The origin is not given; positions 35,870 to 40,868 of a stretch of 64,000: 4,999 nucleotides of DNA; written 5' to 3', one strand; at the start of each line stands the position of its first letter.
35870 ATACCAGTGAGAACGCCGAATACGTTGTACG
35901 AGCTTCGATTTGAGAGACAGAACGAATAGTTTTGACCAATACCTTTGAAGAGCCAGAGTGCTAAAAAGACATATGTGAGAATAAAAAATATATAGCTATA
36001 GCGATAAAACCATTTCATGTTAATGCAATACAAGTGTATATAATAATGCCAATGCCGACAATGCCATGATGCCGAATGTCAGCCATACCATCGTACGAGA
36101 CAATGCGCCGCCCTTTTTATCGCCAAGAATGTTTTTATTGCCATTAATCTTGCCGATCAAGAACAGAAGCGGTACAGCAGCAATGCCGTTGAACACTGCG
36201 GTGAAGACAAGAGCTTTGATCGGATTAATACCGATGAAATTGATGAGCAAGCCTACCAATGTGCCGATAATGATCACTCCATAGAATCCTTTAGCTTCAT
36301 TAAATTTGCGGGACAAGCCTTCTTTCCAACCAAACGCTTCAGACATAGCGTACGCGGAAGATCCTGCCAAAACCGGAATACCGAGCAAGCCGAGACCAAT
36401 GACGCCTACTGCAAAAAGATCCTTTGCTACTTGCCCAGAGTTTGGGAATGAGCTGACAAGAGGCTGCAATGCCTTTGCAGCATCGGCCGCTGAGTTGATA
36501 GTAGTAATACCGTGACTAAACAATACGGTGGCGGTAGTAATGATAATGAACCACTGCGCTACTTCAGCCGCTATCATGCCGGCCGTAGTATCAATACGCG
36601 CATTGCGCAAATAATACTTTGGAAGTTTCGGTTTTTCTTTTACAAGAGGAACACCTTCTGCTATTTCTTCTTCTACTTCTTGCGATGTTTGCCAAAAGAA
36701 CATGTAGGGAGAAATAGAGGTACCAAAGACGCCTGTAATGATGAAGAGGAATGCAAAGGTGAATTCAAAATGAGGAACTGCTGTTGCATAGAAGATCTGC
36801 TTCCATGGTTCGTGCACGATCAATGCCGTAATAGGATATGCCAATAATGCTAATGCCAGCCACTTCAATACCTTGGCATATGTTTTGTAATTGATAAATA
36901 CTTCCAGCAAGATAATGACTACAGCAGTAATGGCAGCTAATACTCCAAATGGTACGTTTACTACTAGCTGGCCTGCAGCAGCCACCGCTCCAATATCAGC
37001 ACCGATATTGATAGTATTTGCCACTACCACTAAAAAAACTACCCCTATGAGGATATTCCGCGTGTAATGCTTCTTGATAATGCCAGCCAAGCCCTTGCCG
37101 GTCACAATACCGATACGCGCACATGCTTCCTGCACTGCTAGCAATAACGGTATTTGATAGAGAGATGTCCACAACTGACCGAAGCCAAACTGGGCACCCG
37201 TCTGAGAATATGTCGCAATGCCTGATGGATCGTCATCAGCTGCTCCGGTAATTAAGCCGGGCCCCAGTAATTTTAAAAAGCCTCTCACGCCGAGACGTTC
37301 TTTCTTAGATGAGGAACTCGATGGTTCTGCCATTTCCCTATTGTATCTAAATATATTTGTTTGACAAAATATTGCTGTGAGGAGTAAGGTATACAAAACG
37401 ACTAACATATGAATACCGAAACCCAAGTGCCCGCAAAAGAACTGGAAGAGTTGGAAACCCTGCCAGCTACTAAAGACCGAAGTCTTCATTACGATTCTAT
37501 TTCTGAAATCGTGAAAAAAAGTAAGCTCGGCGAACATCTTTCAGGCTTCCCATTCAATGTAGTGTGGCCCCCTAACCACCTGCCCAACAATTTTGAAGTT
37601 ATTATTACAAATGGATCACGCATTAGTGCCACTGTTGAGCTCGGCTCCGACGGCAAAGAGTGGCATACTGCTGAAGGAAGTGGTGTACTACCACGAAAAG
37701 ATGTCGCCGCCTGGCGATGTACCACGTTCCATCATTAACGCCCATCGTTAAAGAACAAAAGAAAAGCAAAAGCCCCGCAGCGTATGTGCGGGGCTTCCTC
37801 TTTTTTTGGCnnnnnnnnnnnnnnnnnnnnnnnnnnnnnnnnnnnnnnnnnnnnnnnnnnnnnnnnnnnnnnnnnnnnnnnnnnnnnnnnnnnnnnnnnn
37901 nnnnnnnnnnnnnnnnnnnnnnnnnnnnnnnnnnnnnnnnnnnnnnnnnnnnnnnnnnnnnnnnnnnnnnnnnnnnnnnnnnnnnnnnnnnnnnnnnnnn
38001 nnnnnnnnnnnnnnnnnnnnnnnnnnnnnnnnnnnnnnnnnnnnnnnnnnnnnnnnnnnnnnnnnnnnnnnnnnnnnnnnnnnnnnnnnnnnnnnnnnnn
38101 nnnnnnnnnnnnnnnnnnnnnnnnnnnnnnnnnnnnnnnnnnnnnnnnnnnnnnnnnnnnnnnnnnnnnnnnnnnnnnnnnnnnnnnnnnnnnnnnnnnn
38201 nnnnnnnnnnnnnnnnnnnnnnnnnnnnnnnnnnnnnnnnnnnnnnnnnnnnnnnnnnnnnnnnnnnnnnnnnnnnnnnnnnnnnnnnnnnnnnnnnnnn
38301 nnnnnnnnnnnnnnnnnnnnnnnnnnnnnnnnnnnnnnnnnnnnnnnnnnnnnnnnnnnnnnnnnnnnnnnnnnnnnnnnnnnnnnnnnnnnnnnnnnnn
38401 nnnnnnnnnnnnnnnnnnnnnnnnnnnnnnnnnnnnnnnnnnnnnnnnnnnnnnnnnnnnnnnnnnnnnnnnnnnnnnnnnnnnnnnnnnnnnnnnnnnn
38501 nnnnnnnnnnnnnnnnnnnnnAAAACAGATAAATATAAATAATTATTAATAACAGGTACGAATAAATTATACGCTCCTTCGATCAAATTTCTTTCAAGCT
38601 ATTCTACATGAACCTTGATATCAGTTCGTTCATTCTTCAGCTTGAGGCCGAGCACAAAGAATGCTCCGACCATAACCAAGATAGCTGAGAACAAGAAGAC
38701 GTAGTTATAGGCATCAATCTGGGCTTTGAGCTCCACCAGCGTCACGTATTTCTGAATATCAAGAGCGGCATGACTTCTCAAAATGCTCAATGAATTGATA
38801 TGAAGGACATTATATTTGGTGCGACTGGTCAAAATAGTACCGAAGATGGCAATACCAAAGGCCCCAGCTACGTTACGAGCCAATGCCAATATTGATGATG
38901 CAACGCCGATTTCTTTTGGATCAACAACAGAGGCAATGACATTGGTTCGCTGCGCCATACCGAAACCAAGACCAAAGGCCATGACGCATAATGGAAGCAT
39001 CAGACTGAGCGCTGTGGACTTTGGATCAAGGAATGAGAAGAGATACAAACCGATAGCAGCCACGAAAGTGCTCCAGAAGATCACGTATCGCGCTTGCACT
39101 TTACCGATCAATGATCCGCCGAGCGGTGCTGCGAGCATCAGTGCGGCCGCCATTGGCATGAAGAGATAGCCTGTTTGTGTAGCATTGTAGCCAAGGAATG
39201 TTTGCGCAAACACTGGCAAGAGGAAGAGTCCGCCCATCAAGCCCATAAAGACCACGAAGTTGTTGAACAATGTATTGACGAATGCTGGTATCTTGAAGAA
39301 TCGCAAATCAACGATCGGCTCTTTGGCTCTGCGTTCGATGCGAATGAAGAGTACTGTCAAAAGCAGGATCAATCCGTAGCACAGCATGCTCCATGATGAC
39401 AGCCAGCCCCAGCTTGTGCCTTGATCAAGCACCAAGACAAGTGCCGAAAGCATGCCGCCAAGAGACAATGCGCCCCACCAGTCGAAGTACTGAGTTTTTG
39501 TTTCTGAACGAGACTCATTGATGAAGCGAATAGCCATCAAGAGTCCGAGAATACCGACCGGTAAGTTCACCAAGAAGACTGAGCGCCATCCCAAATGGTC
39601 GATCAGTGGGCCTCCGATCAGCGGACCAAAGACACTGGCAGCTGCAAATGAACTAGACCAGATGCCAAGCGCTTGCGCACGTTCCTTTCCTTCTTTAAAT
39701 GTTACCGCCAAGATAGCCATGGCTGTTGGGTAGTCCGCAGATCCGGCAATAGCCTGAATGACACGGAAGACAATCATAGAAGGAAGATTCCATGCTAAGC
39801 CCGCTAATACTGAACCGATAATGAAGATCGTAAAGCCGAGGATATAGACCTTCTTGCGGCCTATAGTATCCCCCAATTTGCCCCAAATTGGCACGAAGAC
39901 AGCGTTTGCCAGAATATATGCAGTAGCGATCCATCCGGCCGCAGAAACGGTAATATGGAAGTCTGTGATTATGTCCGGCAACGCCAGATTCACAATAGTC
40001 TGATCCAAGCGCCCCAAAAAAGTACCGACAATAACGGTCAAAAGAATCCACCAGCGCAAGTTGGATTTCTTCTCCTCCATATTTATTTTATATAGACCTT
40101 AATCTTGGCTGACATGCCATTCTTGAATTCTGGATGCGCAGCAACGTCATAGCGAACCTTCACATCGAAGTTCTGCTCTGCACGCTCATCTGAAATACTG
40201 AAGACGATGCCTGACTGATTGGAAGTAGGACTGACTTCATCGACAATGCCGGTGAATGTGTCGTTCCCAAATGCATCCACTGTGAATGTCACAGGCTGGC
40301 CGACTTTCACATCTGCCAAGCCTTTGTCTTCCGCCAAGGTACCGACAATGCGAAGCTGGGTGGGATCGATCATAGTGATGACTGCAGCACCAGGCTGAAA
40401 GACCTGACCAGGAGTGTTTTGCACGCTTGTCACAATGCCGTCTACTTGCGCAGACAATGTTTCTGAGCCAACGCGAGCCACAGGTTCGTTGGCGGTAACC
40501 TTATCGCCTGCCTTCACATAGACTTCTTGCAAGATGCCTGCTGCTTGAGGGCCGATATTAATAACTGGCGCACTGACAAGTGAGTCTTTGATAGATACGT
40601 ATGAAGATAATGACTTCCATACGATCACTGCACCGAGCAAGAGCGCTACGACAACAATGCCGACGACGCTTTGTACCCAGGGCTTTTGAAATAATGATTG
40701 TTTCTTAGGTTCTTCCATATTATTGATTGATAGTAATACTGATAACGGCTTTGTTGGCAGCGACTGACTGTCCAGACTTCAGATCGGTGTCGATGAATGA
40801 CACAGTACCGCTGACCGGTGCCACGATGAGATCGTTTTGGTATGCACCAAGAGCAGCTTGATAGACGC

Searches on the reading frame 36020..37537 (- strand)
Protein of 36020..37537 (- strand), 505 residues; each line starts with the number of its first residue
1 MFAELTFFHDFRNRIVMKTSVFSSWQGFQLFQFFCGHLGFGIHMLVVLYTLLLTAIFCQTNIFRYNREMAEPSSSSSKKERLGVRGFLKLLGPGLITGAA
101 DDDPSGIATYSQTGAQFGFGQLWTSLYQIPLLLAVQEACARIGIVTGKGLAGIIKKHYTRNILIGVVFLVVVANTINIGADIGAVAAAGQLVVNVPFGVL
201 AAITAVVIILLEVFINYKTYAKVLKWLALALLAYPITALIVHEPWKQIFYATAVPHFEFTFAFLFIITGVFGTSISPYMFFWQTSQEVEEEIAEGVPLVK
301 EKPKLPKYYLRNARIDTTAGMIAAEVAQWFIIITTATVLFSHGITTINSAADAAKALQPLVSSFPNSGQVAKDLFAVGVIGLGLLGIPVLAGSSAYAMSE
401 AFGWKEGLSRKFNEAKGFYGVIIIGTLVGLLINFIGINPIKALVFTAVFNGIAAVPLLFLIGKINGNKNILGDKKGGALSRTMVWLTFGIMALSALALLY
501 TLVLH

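Call 81: search_protein_families(library=pfam, proteins=[window:36020-37537:-], max_evalue=0.001)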
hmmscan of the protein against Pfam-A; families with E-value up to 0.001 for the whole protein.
window:36020-37537:- (505 aa): 1 family
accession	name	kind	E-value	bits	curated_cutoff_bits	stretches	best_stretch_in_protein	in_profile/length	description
PF01566.24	Nramp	-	7.2e-70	236.2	29.8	1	107-473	1-352/357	Natural resistance-associated macrophage protein-like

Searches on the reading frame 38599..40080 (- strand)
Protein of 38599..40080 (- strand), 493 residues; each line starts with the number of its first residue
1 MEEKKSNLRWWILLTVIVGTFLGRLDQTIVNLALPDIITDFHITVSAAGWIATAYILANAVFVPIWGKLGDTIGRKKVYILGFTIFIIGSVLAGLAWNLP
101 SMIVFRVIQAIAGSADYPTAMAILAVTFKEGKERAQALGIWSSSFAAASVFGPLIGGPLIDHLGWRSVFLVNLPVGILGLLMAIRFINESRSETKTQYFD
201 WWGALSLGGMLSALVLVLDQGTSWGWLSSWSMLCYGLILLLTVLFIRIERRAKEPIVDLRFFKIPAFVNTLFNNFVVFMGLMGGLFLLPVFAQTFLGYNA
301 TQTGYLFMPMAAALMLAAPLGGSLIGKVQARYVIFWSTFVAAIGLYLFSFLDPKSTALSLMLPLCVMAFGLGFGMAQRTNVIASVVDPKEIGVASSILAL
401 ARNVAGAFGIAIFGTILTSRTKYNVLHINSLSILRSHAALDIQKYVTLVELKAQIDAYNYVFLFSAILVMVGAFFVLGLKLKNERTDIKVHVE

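Call 81: search_protein_families(library=pfam, proteins=[window:38599-40080:-], max_evalue=0.001)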
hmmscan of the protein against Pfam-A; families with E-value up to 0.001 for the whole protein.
window:38599-40080:- (493 aa): 3 families
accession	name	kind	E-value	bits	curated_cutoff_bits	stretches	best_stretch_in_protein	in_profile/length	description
PF07690.21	MFS_1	-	9.2e-60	202.8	33.4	1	17-409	2-346/347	Major Facilitator Superfamily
PF13347.12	MFS_2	-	5.7e-06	25.6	27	1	29-167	242-388/427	MFS/sugar transport protein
PF00083.30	Sugar_tr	-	1.2e-05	24.9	22.3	1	46-112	46-115/452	Sugar (and other) transporter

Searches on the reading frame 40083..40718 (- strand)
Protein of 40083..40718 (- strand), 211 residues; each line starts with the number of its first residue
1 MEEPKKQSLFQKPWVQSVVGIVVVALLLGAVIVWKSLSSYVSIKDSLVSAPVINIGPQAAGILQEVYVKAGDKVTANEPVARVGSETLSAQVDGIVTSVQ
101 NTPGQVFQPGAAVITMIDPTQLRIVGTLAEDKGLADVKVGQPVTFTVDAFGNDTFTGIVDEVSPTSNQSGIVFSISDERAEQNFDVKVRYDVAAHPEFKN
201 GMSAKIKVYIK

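Call 81: search_protein_families(library=pfam, proteins=[window:40083-40718:-], max_evalue=0.001)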
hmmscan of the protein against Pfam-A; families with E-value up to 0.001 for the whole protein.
window:40083-40718:- (211 aa): 4 families
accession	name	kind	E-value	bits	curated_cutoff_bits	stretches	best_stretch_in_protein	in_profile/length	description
PF16576.10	HlyD_D23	-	1.3e-14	54.4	30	1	87-168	110-190/214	Barrel-sandwich domain of CusB or HlyD membrane-fusion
PF13437.12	HlyD_3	-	1.3e-12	48.8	22.2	1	87-171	1-85/106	HlyD family secretion protein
PF00529.27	CusB_dom_1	-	0.0001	22.9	26.5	1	71-208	12-87/89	Cation efflux system protein CusB domain 1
PF00364.28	Biotin_lipoyl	-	0.00032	20.9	22.1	1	60-115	9-72/73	Biotin-requiring enzyme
